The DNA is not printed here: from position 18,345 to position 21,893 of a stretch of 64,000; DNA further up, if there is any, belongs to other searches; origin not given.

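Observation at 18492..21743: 1083-aa Zn-ribbon + unassigned (HEPN-like?) domain + STAND P-loop NTPase + TPR array: candidate NLR/Avs-like single-gene antiphage sensor with an undescribed N-terminal module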

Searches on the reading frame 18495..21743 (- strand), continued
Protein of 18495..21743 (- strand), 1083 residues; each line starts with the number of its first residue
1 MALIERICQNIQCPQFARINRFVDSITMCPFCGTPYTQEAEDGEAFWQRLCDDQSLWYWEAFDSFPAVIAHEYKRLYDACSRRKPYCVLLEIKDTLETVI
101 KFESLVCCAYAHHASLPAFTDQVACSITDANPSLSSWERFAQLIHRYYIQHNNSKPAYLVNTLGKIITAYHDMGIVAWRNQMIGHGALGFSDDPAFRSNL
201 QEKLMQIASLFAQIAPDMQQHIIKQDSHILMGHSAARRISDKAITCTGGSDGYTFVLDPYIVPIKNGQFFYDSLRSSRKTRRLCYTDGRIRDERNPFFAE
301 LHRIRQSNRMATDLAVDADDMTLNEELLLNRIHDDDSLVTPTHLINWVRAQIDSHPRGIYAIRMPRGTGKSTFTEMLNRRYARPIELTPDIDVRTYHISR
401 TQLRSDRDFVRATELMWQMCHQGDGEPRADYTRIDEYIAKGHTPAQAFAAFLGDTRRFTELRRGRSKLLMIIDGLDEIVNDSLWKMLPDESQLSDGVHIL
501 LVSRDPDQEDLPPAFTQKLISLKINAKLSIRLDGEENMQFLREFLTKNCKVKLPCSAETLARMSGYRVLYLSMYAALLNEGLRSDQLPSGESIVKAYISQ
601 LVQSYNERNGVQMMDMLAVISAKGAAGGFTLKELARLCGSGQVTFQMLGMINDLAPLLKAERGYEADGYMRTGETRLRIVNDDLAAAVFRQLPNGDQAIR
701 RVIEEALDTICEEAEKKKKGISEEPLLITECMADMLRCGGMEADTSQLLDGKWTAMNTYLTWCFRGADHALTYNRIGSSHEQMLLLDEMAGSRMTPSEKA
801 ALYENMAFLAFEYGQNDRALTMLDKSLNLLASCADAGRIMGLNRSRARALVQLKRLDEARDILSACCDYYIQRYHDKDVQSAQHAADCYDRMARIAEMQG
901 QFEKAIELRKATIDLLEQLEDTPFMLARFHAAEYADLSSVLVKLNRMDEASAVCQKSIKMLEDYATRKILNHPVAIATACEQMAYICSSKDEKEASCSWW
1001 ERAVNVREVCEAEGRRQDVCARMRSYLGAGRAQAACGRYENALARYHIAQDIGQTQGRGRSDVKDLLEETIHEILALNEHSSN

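Call 47: list_cluster_members(proteins=[P0017, P0018, P0019, P0001])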
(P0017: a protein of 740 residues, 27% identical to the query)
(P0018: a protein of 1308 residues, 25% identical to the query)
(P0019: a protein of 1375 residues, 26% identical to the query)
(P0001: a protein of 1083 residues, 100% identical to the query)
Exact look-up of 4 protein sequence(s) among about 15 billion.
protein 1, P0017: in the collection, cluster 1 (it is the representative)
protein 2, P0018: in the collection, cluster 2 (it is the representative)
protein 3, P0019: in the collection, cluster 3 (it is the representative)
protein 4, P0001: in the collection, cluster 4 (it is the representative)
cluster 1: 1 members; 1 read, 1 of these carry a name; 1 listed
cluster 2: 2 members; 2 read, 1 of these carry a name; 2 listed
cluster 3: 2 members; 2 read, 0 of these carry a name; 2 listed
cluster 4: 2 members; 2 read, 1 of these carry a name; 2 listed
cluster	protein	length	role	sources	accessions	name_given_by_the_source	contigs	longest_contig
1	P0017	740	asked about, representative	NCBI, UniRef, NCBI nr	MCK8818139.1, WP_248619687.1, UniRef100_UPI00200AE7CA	hypothetical protein MWH28_12305 [Natroniella sulfidigena] | hypothetical protein n=1 Tax=Natroniella sulfidigena TaxID=723921 RepID=UPI00200AE7CA | hypothetical protein [Natroniella sulfidigena]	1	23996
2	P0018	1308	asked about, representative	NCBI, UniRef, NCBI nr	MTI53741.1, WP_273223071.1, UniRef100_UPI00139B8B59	tetratricopeptide repeat protein [Geosporobacter ferrireducens] | tetratricopeptide repeat protein n=1 Tax=Geosporobacter ferrireducens TaxID=1424294 ...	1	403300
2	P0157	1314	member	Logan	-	-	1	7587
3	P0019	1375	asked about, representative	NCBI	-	-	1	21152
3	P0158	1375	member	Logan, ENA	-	-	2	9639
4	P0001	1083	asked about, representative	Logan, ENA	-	-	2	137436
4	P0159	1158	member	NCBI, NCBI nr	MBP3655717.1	MAG: hypothetical protein J6K32_03375 [Clostridia bacterium] | hypothetical protein [Clostridia bacterium]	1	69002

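Call 48: predict_structure(alignment_id=A1)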
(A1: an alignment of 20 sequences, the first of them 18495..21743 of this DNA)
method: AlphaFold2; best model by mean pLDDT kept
length: 1083 residues; sequences in the alignment: 20
mean_pLDDT: 80.8   pTM: 0.57
mean pLDDT of the five models: 80.8, 80.5, 77.9, 77.5, 76.8
residues with pLDDT >= 90: 318; 70-90: 544; 50-70: 168; < 50: 53
segments of 3 or more residues with pLDDT < 50: 1-3, 38-40, 401-403, 1017-1038, 1040-1043, 1057-1061, 1077-1083
pLDDT, mean of each block of 10 residues (from residue 1): 55 56 59 60 75 91 93 94 86 93 94 88 84 81 90 78 92 81 60 78 93 92 89 87 83 88 88 83 88 89 76 70 61 64 92 94 88 84 80 82 66 81 66 90 95 92 90 83 89 96 88 83 92 90 85 75 84 83 67 79 80 89 73 85 83 83 70 76 79 86 91 78 83 86 85 88 77 88 91 88 92 89 93 82 93 93 93 82 88 92 93 83 67 89 90 90 71 76 87 84 76 51 44 44 52 50 52 47 36
secondary structure, 60 per line:
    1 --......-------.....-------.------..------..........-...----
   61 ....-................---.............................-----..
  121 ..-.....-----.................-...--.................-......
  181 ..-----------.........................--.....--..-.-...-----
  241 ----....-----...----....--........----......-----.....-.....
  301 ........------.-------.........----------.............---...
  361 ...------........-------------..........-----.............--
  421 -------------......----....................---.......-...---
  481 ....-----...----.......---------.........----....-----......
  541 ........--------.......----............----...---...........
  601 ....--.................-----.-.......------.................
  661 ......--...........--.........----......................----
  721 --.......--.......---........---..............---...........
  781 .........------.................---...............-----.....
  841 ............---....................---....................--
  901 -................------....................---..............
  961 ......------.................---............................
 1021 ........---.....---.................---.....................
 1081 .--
elements in order (helices of 4 or more, strands of 3 or more residues): E3-8 E16-20 H43-52 H61-64 H67-81 H85-113 H119-122 H124-128 H134-150 H157-173 H175-182 H194-218 E221-225 E245-248 E254-256 E261-264 E267-274 E279-284 E290-294 H296-308 H323-331 H342-354 E358-363 H370-377 E391-397 H406-418 H434-439 H444-463 E467-473 H481-484 E497-503 H513-521 E526-529 H535-548 H557-563 H568-579 H590-604 H607-623 H631-637 H645-657 E658-666 E669-679 H682-690 H695-716 H723-729 H732-738 H742-749 H753-766 H770-789 H796-812 H816-830 H836-852 H856-875 H879-898 H902-917 H924-943 H947-966 H973-989 H993-1028 H1032-1036 H1040-1056 H1060-1081

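Call 50: fold_search(model_id=the predicted structure, library=pdb)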
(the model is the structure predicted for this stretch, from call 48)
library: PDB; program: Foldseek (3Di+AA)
matches with E <= 10: 1460; with E <= 0.001: 273
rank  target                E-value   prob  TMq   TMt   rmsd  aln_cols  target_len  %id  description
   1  6mfv_A                1.1e-10  1.00  0.23  0.32  20.0       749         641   12  Crystal structure of the Signal Transduction ATPase with Numerous Domains (STAND) protein with a tetratricopeptide rep (released 2019-02-20)
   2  3sf4_B                2.5e-07  1.00  0.21  0.58  16.1       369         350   15  Crystal structure of the complex between the conserved cell polarity proteins Inscuteable and LGN (released 2011-11-23)
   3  5a7d_H                2.5e-07  1.00  0.21  0.58  15.7       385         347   14  Tetrameric assembly of LGN with Inscuteable (released 2016-08-03)
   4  4a1s_A                3.1e-07  1.00  0.20  0.56  15.7       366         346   14  Crystallographic structure of the Pins:Insc complex (released 2012-03-28)
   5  3sf4_A                4.7e-07  1.00  0.21  0.57  16.5       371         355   13  Crystal structure of the complex between the conserved cell polarity proteins Inscuteable and LGN (released 2011-11-23)
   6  8bbg_D                5.8e-07  1.00  0.17  0.14  28.7      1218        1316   11  Structure of the IFT-A complex; anterograde IFT-A train model (released 2022-12-21)
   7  4a1s_B                6.6e-07  1.00  0.21  0.59  13.4       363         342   15  Crystallographic structure of the Pins:Insc complex (released 2012-03-28)
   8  4wne_A                7.5e-07  1.00  0.22  0.65  13.1       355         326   15  Crystal structure of the TPR domain of LGN in complex with Frmpd4/Preso1 at 2.0 Angstrom resolution (released 2015-09-16)
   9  9a0j_G                9.2e-07  1.00  0.20  0.33  23.4       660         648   12  Deep learning enables the atomic structure determination of the Fanconi Anemia core complex from cryoEM (released 2020-09-15)
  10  5a7d_G                1.1e-06  1.00  0.20  0.55  16.7       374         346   13  Tetrameric assembly of LGN with Inscuteable (released 2016-08-03)
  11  3j2t_A                1.2e-06  1.00  0.16  0.16  16.6       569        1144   12  An improved model of the human apoptosome (released 2013-04-10)
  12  3sf4_C                1.3e-06  1.00  0.22  0.60  15.8       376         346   14  Crystal structure of the complex between the conserved cell polarity proteins Inscuteable and LGN (released 2011-11-23)
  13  9rtt_Q                1.3e-06  1.00  0.15  0.17  24.4       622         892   11  Activated Elongation Complex with IWS1 and ELOF1 (released 2025-09-03)
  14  6hc2_C                1.4e-06  1.00  0.21  0.56  16.0       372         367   13  Crystal structure of NuMA/LGN hetero-hexamers (released 2019-05-29)
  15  5a7d_F                1.5e-06  1.00  0.20  0.54  14.2       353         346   13  Tetrameric assembly of LGN with Inscuteable (released 2016-08-03)
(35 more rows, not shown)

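Call 58: search_protein_families(library=pfam, proteins=[L054:7723-9930:+, L056:14000-16441:+, L059:8886-9923:+], max_evalue=0.01)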
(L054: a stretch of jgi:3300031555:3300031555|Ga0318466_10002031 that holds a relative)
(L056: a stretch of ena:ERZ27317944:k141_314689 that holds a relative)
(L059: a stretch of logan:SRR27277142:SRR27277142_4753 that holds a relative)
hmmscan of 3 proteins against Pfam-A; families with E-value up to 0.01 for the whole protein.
L054:7723-9930:+ (735 aa): 5 families
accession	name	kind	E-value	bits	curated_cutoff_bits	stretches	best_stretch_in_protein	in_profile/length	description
PF13424.12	TPR_12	-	0.00042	20.9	30.1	0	469-508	6-46/77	Tetratricopeptide repeat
PF13181.12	TPR_8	-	0.00072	20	25.7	0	469-496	4-31/34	Tetratricopeptide repeat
PF07719.23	TPR_2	-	0.0011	19.3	27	1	466-496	1-31/34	Tetratricopeptide repeat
PF12686.12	DUF3800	-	0.0012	20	21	1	5-240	1-148/149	Protein of unknown function (DUF3800)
PF00515.34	TPR_1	-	0.004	17.4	27.8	1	466-495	1-30/34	Tetratricopeptide repeat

L056:14000-16441:+ (813 aa): 0 families

L059:8886-9923:+ (345 aa): 1 family
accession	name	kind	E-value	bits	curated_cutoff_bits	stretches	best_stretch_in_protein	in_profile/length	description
PF13643.11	DUF4145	-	5.2e-06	26.9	23.1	1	26-120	7-87/88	Domain of unknown function (DUF4145)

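Call 80: find_encoding_contigs(protein=P0013, flank=10000, max_places=1)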
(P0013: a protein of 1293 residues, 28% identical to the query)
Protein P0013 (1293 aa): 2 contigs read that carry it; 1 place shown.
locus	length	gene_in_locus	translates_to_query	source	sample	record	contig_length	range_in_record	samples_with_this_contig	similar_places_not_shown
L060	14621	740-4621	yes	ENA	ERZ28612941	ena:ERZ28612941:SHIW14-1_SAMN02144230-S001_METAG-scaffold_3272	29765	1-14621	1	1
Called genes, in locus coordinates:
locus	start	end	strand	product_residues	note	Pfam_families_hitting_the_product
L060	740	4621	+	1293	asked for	PF07719:TPR_2 (faint), PF13181:TPR_8 (faint), PF24885:TPR_NPHP3 (faint), PF00515:TPR_1 (faint), PF13424:TPR_12, PF13424:TPR_12, PF13374:TPR_10 (weak), PF13424:TPR_12, +1 more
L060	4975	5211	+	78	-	PF01381:HTH_3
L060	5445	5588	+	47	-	-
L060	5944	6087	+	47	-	-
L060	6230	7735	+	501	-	-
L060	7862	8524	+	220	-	-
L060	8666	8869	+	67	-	-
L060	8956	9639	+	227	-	-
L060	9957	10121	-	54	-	-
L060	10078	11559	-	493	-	-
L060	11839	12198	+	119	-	PF13673:Acetyltransf_10 (faint)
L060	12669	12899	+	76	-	-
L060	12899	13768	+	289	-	PF01076:Mob_Pre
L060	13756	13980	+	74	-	-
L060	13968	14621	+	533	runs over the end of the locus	PF02534:T4SS-DNA_transf, PF10412:TrwB_AAD_bind, PF12696:TraG-D_C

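Call 81: find_encoding_contigs(protein=P0009, flank=10000, max_places=1)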
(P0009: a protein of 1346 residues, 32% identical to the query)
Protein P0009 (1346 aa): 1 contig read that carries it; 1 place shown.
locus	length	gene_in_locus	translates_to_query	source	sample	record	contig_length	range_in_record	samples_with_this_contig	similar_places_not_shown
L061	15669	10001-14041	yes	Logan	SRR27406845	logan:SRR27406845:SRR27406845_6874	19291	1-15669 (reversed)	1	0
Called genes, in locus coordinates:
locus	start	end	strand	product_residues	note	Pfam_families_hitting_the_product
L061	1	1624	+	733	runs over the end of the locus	-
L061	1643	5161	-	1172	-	PF13424:TPR_12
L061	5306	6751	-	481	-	PF02534:T4SS-DNA_transf, PF01935:DUF87 (weak), PF10412:TrwB_AAD_bind, PF12696:TraG-D_C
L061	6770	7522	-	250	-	-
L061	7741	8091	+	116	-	PF01381:HTH_3 (weak)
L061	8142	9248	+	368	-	-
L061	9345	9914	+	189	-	-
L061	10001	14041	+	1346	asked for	PF05729:NACHT (faint)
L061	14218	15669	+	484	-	?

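Call 82: find_encoding_contigs(protein=P0010, flank=10000, max_places=1)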
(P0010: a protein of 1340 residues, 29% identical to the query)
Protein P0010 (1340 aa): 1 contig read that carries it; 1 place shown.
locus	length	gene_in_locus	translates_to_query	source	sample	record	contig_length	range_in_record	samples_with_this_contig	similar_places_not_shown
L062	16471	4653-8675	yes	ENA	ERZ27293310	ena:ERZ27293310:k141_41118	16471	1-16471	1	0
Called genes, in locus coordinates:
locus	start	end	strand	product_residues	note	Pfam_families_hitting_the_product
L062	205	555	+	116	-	PF14198:TnpV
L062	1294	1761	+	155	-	PF21983:NikA-like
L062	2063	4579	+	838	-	-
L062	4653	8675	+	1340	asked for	PF13424:TPR_12 (faint), PF00515:TPR_1 (faint), PF07719:TPR_2 (faint)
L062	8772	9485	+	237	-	-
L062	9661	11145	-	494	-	PF02534:T4SS-DNA_transf, PF10412:TrwB_AAD_bind, PF12696:TraG-D_C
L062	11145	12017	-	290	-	-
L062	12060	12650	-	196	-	-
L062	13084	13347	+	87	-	-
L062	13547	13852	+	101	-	-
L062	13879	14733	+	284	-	PF13306:LRR_5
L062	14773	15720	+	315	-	PF13306:LRR_5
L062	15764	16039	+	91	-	-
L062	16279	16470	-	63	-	?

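Call 83: find_encoding_contigs(protein=P0015, flank=10000, max_places=1)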
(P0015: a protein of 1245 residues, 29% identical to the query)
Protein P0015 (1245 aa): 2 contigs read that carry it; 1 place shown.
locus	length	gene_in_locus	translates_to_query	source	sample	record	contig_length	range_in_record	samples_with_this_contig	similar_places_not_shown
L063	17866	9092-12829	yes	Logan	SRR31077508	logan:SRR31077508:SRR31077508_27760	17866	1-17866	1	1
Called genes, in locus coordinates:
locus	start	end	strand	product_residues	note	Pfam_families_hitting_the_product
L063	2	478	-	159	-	?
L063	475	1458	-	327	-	-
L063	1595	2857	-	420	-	PF02534:T4SS-DNA_transf, PF10412:TrwB_AAD_bind, PF12696:TraG-D_C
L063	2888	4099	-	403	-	PF02534:T4SS-DNA_transf, PF10412:TrwB_AAD_bind, PF12696:TraG-D_C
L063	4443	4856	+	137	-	-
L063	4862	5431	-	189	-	PF00149:Metallophos (weak), PF12850:Metallophos_2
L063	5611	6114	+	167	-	-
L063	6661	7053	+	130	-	-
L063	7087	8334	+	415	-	PF02534:T4SS-DNA_transf, PF10412:TrwB_AAD_bind, PF12696:TraG-D_C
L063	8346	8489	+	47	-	-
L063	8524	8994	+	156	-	-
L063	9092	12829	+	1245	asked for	PF13424:TPR_12 (faint)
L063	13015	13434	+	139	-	-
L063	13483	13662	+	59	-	-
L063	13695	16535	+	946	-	-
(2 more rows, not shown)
